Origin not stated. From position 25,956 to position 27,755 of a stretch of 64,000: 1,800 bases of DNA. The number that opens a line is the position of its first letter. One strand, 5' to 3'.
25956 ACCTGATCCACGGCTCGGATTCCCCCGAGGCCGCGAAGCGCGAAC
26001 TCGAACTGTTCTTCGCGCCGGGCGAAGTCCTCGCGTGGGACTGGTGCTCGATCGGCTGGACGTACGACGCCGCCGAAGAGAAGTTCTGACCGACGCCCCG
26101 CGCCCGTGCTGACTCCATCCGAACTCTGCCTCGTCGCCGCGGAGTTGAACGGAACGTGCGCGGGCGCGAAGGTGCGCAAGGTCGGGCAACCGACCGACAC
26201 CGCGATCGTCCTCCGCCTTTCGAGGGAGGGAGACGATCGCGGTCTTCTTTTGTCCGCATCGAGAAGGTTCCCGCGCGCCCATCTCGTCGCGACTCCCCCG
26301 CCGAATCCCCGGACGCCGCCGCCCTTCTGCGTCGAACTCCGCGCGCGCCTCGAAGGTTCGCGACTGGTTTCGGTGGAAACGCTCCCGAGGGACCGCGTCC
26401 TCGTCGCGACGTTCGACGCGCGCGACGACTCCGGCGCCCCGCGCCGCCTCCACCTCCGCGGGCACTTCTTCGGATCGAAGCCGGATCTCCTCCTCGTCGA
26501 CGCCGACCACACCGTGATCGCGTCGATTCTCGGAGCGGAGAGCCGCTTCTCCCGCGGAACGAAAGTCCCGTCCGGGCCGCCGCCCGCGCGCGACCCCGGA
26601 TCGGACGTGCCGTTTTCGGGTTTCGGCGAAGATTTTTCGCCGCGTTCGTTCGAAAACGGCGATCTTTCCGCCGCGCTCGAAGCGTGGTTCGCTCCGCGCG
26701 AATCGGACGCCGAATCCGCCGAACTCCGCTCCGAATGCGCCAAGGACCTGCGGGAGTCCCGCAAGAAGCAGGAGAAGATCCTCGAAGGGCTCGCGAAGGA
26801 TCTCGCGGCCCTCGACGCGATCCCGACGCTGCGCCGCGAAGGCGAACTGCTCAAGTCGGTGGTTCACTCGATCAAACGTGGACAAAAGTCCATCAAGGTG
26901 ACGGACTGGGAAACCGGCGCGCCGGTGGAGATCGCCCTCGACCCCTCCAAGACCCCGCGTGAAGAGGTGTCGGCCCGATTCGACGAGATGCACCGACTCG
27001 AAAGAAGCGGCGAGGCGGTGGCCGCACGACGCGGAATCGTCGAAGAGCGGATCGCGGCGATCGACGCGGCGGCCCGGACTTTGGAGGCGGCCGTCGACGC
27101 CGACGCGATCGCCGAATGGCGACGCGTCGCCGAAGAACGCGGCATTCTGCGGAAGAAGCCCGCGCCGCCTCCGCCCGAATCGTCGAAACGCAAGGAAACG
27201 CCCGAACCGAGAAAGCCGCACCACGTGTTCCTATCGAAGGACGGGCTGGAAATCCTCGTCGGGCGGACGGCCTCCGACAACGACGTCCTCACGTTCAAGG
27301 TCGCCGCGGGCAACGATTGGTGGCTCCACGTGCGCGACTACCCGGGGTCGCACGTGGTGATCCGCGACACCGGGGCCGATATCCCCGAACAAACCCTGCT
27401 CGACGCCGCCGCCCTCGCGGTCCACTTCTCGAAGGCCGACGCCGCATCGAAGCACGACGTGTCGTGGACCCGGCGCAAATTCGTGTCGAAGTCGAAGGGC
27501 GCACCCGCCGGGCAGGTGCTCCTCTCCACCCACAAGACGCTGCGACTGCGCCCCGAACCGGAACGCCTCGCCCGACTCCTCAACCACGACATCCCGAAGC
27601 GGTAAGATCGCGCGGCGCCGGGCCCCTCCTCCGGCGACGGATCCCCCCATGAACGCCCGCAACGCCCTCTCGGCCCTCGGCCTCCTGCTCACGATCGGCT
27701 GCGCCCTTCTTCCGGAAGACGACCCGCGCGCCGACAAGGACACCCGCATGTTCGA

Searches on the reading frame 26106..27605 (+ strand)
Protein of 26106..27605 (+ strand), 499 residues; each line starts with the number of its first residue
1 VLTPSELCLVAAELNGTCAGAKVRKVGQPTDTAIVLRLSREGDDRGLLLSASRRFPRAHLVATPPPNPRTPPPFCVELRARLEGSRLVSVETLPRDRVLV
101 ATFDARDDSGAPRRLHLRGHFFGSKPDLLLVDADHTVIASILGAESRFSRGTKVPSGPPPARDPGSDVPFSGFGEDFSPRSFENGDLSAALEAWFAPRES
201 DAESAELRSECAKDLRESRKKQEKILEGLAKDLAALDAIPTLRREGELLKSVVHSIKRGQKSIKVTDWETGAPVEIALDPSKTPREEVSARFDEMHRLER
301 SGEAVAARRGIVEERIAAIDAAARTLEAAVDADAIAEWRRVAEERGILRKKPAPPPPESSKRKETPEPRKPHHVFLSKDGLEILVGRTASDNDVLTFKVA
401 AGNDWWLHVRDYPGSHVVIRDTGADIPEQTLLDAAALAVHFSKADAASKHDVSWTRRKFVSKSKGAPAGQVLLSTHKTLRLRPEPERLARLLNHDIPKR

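Call 19: search_protein_families(library=pfam, proteins=[window:26106-27605:+], max_evalue=0.001)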
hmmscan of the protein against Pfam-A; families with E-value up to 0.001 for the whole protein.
window:26106-27605:+ (499 aa): 3 families
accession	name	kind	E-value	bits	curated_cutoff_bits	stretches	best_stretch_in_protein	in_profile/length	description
PF05833.16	NFACT_N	-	2.1e-54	185.5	31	2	10-149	8-148/456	NFACT N-terminal and middle domains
PF05670.18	NFACT-R_1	-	1.6e-14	54.8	29.8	1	373-472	3-109/112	NFACT protein RNA binding domain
PF18297.6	NFACT-R_2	-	1.4e-06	28.8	26.9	1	375-458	4-83/104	NFACT protein RNA binding domain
